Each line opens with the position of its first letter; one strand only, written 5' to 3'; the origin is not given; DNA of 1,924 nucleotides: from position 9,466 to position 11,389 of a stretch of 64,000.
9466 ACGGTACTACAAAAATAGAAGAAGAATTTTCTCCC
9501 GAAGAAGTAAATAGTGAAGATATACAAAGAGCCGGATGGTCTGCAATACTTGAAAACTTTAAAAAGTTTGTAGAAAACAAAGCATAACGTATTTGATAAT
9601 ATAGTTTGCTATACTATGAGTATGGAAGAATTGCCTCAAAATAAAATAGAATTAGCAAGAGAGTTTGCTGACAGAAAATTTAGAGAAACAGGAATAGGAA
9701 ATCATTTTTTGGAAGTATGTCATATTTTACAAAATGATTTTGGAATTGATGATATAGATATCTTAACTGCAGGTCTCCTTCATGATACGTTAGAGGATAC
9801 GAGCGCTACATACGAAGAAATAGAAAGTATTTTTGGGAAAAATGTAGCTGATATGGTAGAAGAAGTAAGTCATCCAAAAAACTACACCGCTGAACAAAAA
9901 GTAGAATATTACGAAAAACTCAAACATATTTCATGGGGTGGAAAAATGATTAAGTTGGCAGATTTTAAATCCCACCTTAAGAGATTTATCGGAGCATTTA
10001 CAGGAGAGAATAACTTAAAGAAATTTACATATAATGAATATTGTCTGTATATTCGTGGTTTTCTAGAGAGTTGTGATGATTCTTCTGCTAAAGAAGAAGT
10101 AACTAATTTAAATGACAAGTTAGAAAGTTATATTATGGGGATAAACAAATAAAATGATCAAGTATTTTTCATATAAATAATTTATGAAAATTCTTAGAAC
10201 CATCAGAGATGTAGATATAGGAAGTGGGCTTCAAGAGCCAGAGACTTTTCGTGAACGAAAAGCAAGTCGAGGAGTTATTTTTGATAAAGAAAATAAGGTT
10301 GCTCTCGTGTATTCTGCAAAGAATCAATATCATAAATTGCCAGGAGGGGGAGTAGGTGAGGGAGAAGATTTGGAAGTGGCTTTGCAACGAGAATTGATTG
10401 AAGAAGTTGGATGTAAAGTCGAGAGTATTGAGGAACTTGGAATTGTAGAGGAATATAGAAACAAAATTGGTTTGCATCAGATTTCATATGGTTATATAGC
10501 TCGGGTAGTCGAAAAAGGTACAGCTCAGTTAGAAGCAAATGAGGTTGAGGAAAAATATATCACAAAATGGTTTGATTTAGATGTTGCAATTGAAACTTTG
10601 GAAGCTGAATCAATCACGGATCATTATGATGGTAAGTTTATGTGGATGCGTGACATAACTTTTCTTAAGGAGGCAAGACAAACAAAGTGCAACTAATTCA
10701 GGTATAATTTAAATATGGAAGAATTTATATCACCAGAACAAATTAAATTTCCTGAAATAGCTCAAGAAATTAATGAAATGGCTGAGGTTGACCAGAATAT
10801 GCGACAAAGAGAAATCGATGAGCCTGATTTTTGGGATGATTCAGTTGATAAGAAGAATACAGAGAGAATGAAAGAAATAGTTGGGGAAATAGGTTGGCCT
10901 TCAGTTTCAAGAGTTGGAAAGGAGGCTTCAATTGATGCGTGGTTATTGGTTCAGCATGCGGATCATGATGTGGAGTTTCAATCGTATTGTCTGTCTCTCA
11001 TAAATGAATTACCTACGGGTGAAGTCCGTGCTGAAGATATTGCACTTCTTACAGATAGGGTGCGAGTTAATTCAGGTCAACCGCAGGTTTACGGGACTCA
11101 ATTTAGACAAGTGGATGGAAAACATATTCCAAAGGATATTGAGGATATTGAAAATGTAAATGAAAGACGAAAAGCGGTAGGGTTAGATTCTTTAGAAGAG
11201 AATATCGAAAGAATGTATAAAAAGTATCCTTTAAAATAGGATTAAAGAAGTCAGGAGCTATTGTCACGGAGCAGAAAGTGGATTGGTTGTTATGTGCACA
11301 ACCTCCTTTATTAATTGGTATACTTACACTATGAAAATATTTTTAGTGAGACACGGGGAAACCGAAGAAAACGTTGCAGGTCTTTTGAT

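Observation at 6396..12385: Six-kb same-strand island of nucleotide-hydrolysing enzymes, including three recently duplicated NUDIX paralogs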

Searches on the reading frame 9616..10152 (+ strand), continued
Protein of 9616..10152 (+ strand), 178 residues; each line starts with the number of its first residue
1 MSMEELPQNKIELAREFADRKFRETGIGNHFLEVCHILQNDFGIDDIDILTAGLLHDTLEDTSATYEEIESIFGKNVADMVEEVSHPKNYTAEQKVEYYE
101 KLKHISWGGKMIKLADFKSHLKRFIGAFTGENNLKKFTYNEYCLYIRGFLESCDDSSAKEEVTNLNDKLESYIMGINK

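Call 122: search_protein_representatives(protein=P0216)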
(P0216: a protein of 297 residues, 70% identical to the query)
Query: 297 residues. Proteins with E-value up to 0.001 (for the whole library): 5383; up to 1e-10: 246; up to 1e-30: 18. The best 150 are listed.
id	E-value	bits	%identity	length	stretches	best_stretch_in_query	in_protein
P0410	1.2e-62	228.4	88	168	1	3-117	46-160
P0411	4.5e-50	187.1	59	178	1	130-291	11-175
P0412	2.6e-45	171.5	72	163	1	2-116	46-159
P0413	6.1e-45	170.3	72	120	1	131-242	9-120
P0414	1.8e-44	168.7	57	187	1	130-290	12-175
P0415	6.0e-41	157.2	42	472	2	3-116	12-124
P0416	1.6e-38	149.2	51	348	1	137-289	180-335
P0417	8.9e-37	143.5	62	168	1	3-120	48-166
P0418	1.5e-36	142.7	61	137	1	2-116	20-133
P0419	2.5e-35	138.7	61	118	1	2-115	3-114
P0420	3.8e-35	138.1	62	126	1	6-112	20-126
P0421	4.5e-35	137.9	61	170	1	2-117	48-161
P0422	5.8e-35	137.5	57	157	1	128-249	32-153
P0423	7.7e-35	137.1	49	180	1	132-291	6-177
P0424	1.0e-34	136.7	60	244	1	11-117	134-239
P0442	2.3e-24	102.7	50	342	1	5-118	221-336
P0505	1.4e-15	73.9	33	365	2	3-111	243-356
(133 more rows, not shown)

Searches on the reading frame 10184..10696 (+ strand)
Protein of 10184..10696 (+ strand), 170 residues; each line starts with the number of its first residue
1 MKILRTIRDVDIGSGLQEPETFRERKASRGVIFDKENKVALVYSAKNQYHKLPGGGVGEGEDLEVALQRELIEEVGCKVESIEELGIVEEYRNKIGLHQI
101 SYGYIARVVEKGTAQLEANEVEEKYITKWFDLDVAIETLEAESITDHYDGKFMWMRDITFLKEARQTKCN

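Call 4: search_protein_families(library=pfam, proteins=[window:10184-10696:+], max_evalue=0.01)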
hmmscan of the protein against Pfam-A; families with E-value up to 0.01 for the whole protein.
window:10184-10696:+ (170 aa): 2 families
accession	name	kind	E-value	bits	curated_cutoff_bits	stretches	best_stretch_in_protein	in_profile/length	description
PF00293.34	NUDIX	-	1.9e-15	57.5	21.1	1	27-137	5-121/134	NUDIX domain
PF22327.2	Nudt16-like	-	0.0029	18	27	1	53-120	38-107/161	U8 snoRNA-decapping enzyme-like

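Call 19: search_protein_families(library=ncbifam, proteins=[window:10184-10696:+], max_evalue=0.001)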
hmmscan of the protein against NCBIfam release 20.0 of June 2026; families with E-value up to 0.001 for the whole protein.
window:10184-10696:+ (170 aa): 13 families
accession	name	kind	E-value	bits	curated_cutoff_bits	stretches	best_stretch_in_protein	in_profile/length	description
NF006530.0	PRK08999.1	equivalog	5.5e-07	28.9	245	1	30-85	11-70/315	Nudix family hydrolase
NF001938.0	PRK00714.1-5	equivalog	1.6e-06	27.6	116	1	43-82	40-80/172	RNA pyrophosphohydrolase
NF008044.0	PRK10776.1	equivalog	2.4e-06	27.5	148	1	30-89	9-72/130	8-oxo-dGTP diphosphatase MutT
NF001937.0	PRK00714.1-4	equivalog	1.1e-05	25.2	139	1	31-90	14-73/161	RNA pyrophosphohydrolase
NF001934.0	PRK00714.1-1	equivalog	1.5e-05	24.5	241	1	31-84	14-67/176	RNA pyrophosphohydrolase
NF001936.0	PRK00714.1-3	equivalog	1.7e-05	24.8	118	1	48-89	35-77/155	RNA pyrophosphohydrolase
NF052459.1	OxoGTPPhMutT1Mycb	equivalog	5.2e-05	22.5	475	1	34-140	15-114/292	8-oxo-(d)GTP phosphatase MutT1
NF001935.0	PRK00714.1-2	equivalog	5.7e-05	22.7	259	1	31-89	14-72/183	RNA pyrophosphohydrolase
TIGR00586.1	mutt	equivalog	0.00014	21.8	97.9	1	48-86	32-70/129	8-oxo-dGTP diphosphatase MutT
TIGR02705.1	nudix_YtkD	equivalog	0.00016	21.2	154.4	1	46-86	43-83/156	RNA deprotection pyrophosphohydrolase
NF041652.1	Nud_hyd_Dein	equivalog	0.00051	20.3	200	1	26-127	14-123/152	Nudix hydrolase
NF012016.0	PRK15472.1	equivalog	0.00082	19.1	95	0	51-80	34-63/141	nucleoside triphosphatase NudI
NF041653.1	Nud_hyd_Meth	equivalog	0.00095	19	300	0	26-140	28-143/170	Nudix hydrolase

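Call 20: search_protein_families(library=phrogs, proteins=[window:10184-10696:+], max_evalue=0.001)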
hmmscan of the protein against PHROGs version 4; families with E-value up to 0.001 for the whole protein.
window:10184-10696:+ (170 aa): 5 families
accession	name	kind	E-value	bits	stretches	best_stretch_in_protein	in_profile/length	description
phrog_1198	-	other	1.5e-11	45.5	1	30-164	42-183/253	MutT/NUDIX hydrolase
phrog_19657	-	other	2.5e-09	38.3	1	45-145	56-160/176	nudix hydrolase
phrog_10313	-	other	3.4e-08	34.4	1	25-139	11-125/159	nudix hydrolase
phrog_1185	-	other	1.9e-07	31.8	1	23-92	145-223/301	nudix hydrolase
phrog_6216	-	unknown function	5.4e-05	23.1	1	29-133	5-96/545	-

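Call 21: search_protein_families(library=padloc, proteins=[window:10184-10696:+], max_evalue=0.001)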
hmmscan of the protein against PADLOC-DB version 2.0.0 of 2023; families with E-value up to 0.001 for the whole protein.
window:10184-10696:+ (170 aa): 1 family
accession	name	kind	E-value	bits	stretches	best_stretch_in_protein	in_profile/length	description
PDLC04899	PDC-S07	-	6.1e-08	30.4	1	47-116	32-99/135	-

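Call 83: search_solved_structures(query=window:10184-10696:+, max_evalue=0.001)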
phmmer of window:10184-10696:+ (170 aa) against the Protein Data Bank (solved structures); distinct sequences matched with E-value up to 0.001: 16.
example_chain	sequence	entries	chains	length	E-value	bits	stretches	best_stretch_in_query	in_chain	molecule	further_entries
2azw_A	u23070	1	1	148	3.7e-06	30.4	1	17-107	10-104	MutT/nudix family protein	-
2pqv_A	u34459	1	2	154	9e-06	29.2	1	36-134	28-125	MutT/nudix family protein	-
9vfj_D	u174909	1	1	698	6.8e-05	26.3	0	18-64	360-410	Photosystem I reaction center subunit II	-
2w4e_A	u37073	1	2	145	0.00018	25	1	50-154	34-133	MUTT/NUDIX FAMILY PROTEIN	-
3gwy_A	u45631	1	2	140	0.00025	24.5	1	48-99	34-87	Putative CTP pyrophosphohydrolase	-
9t48_A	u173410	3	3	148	0.00043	23.7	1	22-140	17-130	Diphosphoinositol polyphosphate phosphohydrolase 1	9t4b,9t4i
3id9_A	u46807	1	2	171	0.00055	23.4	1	30-87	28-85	MutT/NUDIX family protein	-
9t4k_A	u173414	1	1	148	0.00061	23.2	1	22-140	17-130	Diphosphoinositol polyphosphate phosphohydrolase 1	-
6pck_A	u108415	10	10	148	0.00062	23.2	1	22-140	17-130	Diphosphoinositol polyphosphate phosphohydrolase 1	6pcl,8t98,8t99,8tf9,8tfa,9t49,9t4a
9t4m_A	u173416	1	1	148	0.00064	23.2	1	22-140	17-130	Diphosphoinositol polyphosphate phosphohydrolase 1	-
7nnj_A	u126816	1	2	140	0.00064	23.2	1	19-141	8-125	Diphosphoinositol polyphosphate phosphohydrolase 2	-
2duk_A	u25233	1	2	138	0.00066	23.1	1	19-141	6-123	MS0616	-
9t4f_A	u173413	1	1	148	0.00074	23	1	22-140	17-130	Diphosphoinositol polyphosphate phosphohydrolase 1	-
9t4l_A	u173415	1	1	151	0.00078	22.9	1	22-140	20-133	Diphosphoinositol polyphosphate phosphohydrolase 1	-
6wo7_A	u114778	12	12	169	0.0009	22.7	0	22-140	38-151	Diphosphoinositol polyphosphate phosphohydrolase 1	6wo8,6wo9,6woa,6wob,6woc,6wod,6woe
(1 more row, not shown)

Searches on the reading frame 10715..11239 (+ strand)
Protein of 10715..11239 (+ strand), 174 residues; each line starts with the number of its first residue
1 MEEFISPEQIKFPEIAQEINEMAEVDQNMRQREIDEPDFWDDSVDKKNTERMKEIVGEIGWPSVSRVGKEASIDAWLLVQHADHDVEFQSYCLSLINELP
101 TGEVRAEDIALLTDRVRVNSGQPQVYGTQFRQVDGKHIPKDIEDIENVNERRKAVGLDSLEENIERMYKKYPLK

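Call 4: search_protein_families(library=pfam, proteins=[window:10715-11239:+], max_evalue=0.01)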
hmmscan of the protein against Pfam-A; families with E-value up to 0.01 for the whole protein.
window:10715-11239:+ (174 aa): 1 family
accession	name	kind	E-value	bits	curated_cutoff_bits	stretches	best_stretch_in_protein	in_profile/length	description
PF20329.3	DUF6624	-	1.6e-24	86.8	27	1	13-174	1-171/173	Family of unknown function (DUF6624)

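Call 19: search_protein_families(library=ncbifam, proteins=[window:10715-11239:+], max_evalue=0.001)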
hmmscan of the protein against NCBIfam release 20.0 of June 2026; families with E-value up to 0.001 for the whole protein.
window:10715-11239:+ (174 aa): 0 families

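Call 20: search_protein_families(library=phrogs, proteins=[window:10715-11239:+], max_evalue=0.001)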
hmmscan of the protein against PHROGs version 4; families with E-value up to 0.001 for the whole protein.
window:10715-11239:+ (174 aa): 0 families

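Call 21: search_protein_families(library=padloc, proteins=[window:10715-11239:+], max_evalue=0.001)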
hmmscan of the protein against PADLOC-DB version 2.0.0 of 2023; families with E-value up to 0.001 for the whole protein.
window:10715-11239:+ (174 aa): 0 families

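Call 63: find_homologous_proteins(query=window:10715-11239:+, max_evalue=0.001)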
Query window:10715-11239:+ (174 aa): 1238 proteins with E <= 0.001 among 1276 candidates; the best 120 are listed.
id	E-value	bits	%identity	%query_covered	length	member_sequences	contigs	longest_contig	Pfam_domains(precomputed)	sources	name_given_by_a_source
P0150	3.3e-99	348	90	100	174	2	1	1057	PF20329.3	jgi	-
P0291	3.9e-93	328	85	100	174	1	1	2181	PF20329.3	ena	-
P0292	1.2e-78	281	73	97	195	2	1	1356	PF20329.3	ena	-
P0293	7.6e-74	265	71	97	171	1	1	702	PF20329.3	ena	-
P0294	1.1e-73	265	70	97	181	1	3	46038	PF20329.3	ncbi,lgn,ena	-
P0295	1.3e-73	265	70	97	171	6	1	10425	PF20329.3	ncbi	-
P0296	1.3e-73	264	69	97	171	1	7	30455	PF20329.3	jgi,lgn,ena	-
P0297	3.6e-73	263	71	97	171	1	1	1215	PF20329.3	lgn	-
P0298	4.1e-73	263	69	100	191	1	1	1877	PF20329.3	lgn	-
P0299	5.3e-72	259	67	100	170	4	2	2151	PF20329.3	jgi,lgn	jgi:hypothetical protein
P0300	1.7e-71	258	67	100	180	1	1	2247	PF20329.3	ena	-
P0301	4.9e-69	250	67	97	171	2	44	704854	PF20329.3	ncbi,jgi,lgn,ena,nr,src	ncbi:MAG: hypothetical protein A2566_03690 [Candidatus Zambryskibacteria bacterium RIFOXYD1_FULL_40_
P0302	1.9e-67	244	63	99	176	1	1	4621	PF20329.3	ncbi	-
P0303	3.2e-67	244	64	95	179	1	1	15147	PF20329.3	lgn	-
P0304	3.9e-67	243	66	95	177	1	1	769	PF20329.3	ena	-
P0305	1.5e-66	242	65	94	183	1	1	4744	PF20329.3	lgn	-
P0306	8.8e-65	236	64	97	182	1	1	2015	PF20329.3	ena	-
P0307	1.1e-63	232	64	94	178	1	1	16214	PF20329.3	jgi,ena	-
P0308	2.0e-63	231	63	95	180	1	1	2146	PF20329.3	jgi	jgi:hypothetical protein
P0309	2.7e-63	231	67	85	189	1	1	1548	PF20329.3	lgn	-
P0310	1.0e-62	229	61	97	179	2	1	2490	PF20329.3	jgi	-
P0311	2.3e-62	228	60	98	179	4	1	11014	PF20329.3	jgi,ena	-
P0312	3.2e-62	227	57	99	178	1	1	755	PF20329.3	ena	-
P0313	1.2e-61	226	59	97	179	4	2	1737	PF20329.3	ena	-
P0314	1.9e-61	225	61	95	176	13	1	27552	PF20329.3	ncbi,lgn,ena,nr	ncbi:MAG TPA: DUF6624 domain-containing protein [Candidatus Paceibacterota bacterium]|nr:DUF6624 dom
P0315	6.8e-61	223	60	97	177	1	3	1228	PF20329.3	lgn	-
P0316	8.2e-61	223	56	100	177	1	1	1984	PF20329.3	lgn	-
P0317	1.8e-60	222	62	94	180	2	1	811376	PF20329.3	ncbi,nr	ncbi:hypothetical protein IPJ70_01785 [Candidatus Campbellbacteria bacterium]|nr:MAG: hypothetical p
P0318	3.0e-60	221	57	99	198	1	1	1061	PF20329.3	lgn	-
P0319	5.8e-60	220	60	97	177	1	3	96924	PF20329.3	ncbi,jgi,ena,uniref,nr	ncbi:hypothetical protein A2917_00480 [Candidatus Nomurabacteria bacterium RIFCSPLOWO2_01_FULL_42_17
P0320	6.3e-60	220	59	99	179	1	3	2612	PF20329.3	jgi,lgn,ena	-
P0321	6.3e-60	220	58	95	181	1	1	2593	PF20329.3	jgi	-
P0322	6.6e-60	220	61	95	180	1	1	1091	PF20329.3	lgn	-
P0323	7.1e-60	220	59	97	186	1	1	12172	PF20329.3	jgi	jgi:hypothetical protein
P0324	7.5e-60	220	62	96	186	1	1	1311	PF20329.3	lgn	-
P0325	8.3e-60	220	61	96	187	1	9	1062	PF20329.3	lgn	-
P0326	1.4e-59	219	59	95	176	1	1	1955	PF20329.3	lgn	-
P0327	1.9e-59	218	60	94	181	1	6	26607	PF20329.3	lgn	-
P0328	1.9e-59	218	60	99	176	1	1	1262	PF20329.3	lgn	-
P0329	2.1e-59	218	61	95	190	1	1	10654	PF20329.3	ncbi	-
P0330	2.1e-59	218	61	97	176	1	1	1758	PF20329.3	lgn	-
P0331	2.3e-59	218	58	95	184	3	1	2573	PF20329.3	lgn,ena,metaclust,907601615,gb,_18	metaclust:\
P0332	2.4e-59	218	57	95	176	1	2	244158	PF20329.3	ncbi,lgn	-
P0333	3.2e-59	218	59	93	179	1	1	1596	PF20329.3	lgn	-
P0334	3.8e-59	217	59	99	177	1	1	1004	PF20329.3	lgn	-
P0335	3.9e-59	217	60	95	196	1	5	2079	PF20329.3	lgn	-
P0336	4.0e-59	217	59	93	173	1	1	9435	PF20329.3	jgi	jgi:hypothetical protein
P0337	4.6e-59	217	58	98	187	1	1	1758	PF20329.3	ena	-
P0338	5.7e-59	217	56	98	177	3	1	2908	PF20329.3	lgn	-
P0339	6.2e-59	217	59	99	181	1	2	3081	PF20329.3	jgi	jgi:hypothetical protein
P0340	7.4e-59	217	58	95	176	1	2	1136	PF20329.3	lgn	-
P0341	8.1e-59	216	57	99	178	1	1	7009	PF20329.3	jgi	jgi:hypothetical protein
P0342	8.7e-59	216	58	98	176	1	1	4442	PF20329.3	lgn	-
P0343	1.0e-58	216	60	95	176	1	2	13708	PF20329.3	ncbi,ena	-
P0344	1.0e-58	216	60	96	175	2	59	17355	PF20329.3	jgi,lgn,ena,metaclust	jgi:hypothetical protein|metaclust:\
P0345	1.1e-58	216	61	96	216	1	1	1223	PF20329.3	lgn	-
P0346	1.4e-58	216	58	95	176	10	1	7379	PF20329.3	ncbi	-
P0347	1.4e-58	216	62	93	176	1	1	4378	PF20329.3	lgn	-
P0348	1.5e-58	216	60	95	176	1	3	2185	PF20329.3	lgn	-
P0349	1.5e-58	215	59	95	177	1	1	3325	PF20329.3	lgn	-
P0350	1.8e-58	215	57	95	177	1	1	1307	PF20329.3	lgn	-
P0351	2.3e-58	215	59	100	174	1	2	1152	PF20329.3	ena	-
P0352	3.2e-58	214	61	99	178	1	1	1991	PF20329.3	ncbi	-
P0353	3.4e-58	214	59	94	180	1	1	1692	PF20329.3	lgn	-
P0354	5.3e-58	214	59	99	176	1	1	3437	PF20329.3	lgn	-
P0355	6.3e-58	214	57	93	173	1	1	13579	PF20329.3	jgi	jgi:hypothetical protein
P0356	9.1e-58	213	57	100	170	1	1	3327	PF20329.3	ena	-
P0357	9.1e-58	213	58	95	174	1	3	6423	PF20329.3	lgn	-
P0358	9.6e-58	213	58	95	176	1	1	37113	PF20329.3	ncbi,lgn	ncbi:MAG: DUF6624 domain-containing protein [Candidatus Paceibacterota bacterium]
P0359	1.3e-57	212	61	93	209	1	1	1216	PF20329.3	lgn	-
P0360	2.3e-57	212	61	95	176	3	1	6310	PF20329.3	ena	-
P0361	2.3e-57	212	60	98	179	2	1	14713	PF20329.3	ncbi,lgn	-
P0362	2.7e-57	211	58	95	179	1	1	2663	PF20329.3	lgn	-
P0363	3.1e-57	211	63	86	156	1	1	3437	PF20329.3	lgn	-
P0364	3.1e-57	211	56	94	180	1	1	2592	PF20329.3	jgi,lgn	-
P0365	3.3e-57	211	59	97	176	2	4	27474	PF20329.3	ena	-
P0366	3.9e-57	211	58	98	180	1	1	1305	PF20329.3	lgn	-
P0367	4.6e-57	211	57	96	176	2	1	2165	PF20329.3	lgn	-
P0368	5.4e-57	210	55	99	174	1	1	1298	PF20329.3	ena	-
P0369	6.1e-57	210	57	95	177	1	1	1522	PF20329.3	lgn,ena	-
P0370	7.0e-57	210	59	99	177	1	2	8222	PF20329.3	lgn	-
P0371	7.2e-57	210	58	99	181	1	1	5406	PF20329.3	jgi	jgi:hypothetical protein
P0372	9.1e-57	210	58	95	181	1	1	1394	PF20329.3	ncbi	-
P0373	1.0e-56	210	60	93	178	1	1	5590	PF20329.3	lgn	-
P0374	1.2e-56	209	58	95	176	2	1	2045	PF20329.3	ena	-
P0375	1.6e-56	209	57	94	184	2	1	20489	PF20329.3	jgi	jgi:hypothetical protein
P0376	1.6e-56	209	58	95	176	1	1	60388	PF20329.3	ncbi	-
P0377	1.6e-56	209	58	98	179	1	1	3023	PF20329.3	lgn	-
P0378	1.8e-56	209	57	95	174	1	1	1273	PF20329.3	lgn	-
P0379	1.8e-56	209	61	93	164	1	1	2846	PF20329.3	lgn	-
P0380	2.2e-56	208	57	99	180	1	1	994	PF20329.3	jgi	jgi:hypothetical protein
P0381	2.3e-56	208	56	98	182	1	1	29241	PF20329.3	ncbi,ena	-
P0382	2.6e-56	208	59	93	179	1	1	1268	PF20329.3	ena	-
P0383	2.7e-56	208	57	95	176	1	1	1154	PF20329.3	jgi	jgi:hypothetical protein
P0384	3.5e-56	208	58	95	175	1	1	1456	PF20329.3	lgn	-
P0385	3.8e-56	208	59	93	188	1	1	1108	PF20329.3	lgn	-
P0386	3.8e-56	208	58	95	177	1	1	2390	PF20329.3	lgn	-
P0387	7.1e-56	207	59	98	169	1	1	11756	PF20329.3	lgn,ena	-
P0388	7.8e-56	207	59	94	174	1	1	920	PF20329.3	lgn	-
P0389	1.4e-55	206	58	95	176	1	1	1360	PF20329.3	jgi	jgi:hypothetical protein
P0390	1.5e-55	206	59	94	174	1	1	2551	PF20329.3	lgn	-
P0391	1.6e-55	206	55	95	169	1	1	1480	PF20329.3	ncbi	-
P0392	1.8e-55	205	56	96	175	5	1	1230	PF20329.3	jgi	-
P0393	2.1e-55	205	59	95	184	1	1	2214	PF20329.3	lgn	-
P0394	2.1e-55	205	56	99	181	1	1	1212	PF20329.3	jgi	jgi:hypothetical protein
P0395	2.1e-55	205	58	95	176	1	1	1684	PF20329.3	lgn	-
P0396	2.4e-55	205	56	95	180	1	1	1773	PF20329.3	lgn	-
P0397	2.4e-55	205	53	95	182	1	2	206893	PF20329.3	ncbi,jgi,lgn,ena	-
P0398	4.5e-55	204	57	95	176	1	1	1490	PF20329.3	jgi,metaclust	metaclust:\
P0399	4.8e-55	204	58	95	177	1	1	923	PF20329.3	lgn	-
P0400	5.3e-55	204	55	96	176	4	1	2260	PF20329.3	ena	-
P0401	5.4e-55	204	59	93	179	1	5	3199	PF20329.3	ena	-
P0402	5.5e-55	204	56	99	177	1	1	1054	PF20329.3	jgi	jgi:hypothetical protein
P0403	7.5e-55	203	57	95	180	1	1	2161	PF20329.3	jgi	-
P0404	8.7e-55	203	56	98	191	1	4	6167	PF20329.3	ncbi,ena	-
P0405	8.7e-55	203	56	93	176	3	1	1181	PF20329.3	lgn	-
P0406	1.1e-54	203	55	94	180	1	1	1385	PF20329.3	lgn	-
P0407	1.1e-54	203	58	95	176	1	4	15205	PF20329.3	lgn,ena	-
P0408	1.8e-54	202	58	95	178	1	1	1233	PF20329.3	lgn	-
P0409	1.8e-54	202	57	93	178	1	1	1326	PF20329.3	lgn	-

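Call 76: predict_structure(alignment_id=A6)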
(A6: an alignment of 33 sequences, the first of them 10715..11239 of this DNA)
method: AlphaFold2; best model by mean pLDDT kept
length: 174 residues; sequences in the alignment: 33
mean_pLDDT: 90.9   pTM: 0.83
mean pLDDT of the five models: 90.9, 90.8, 90.0, 90.0, 89.6
residues with pLDDT >= 90: 131; 70-90: 34; 50-70: 2; < 50: 7
segments of 3 or more residues with pLDDT < 50: 1-7
pLDDT, mean of each block of 10 residues (from residue 1): 51 98 93 86 89 98 97 95 88 97 95 95 96 90 97 97 90 76
secondary structure, 60 per line:
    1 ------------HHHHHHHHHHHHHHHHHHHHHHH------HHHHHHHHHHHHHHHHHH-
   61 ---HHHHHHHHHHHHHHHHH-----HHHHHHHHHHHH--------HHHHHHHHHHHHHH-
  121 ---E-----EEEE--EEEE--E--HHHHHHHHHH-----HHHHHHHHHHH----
elements in order: H13-35 H42-59 H64-80 H86-97 H106-119 E130-133 E136-139 H145-154 H160-170

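Call 91: fold_search(model_id=the predicted structure, library=pdb)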
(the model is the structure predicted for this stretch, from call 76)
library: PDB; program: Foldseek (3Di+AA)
matches with E <= 10: 113; with E <= 0.001: 0
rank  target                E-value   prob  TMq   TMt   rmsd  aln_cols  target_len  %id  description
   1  8e0n_D                5.7e-01  0.23  0.26  0.26   7.3       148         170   11  Homotrimeric variant of tcTRP9, BGL18 (released 2023-04-12)
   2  7mwr_A                6.4e-01  0.23  0.30  0.27   9.2       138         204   10  Structure of De Novo designed beta sheet heterodimer LHD101A53/B4 (released 2022-01-19)
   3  9dze_K                8.0e-01  0.21  0.27  0.18   7.2       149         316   11  Computationally Designed Bifaceted Protein Nanomaterial pD5-14 (released 2024-10-30)
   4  9drl_B                8.5e-01  0.20  0.31  0.17   9.6       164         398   12  Cryo-EM structure of the T33-549 tetrahedral cage (released 2025-08-06)
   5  5cwk                  1.3e+00  0.15  0.24  0.25   5.4        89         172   16  Crystal structure of de novo designed helical repeat protein DHR53 (released 2015-12-16)
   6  6fnd_A                1.3e+00  0.14  0.24  0.12   8.5       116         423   11  Crystal structure of Toxoplasma gondii AKMT (released 2018-11-14)
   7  9gaw_Z                1.4e+00  0.09  0.19  0.10  12.7       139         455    6  High-resolution structure of the Anaphase-promoting complex/cyclosome (APC/C) bound to co-activator Cdh1 (released 2024-08-14)
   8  8fbj                  1.5e+00  0.21  0.29  0.19   7.6       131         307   12  Improving the secretion of designed protein assemblies through negative design of cryptic transmembrane domains (released 2023-03-22)
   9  6fnd_B                1.7e+00  0.12  0.25  0.13   8.4       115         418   10  Crystal structure of Toxoplasma gondii AKMT (released 2018-11-14)
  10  7am2_Am               1.8e+00  0.18  0.27  0.18   4.7        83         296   16  Intermediate assembly of the Large subunit from Leishmania major mitochondrial ribosome (released 2021-04-28)
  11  8pv4_CR               1.9e+00  0.15  0.27  0.14  12.1       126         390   11  Chaetomium thermophilum pre-60S State 2 - pre-5S rotation with Rix1 complex - composite structure (released 2023-11-15)
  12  6fnd_C                1.9e+00  0.12  0.24  0.12   8.5       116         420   11  Crystal structure of Toxoplasma gondii AKMT (released 2018-11-14)
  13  8e0n_E                2.0e+00  0.14  0.27  0.28   7.2       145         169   12  Homotrimeric variant of tcTRP9, BGL18 (released 2023-04-12)
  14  8e0n_C                2.1e+00  0.21  0.33  0.33   6.3       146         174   11  Homotrimeric variant of tcTRP9, BGL18 (released 2023-04-12)
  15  8e0n_B                2.1e+00  0.13  0.27  0.27   7.3       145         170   12  Homotrimeric variant of tcTRP9, BGL18 (released 2023-04-12)
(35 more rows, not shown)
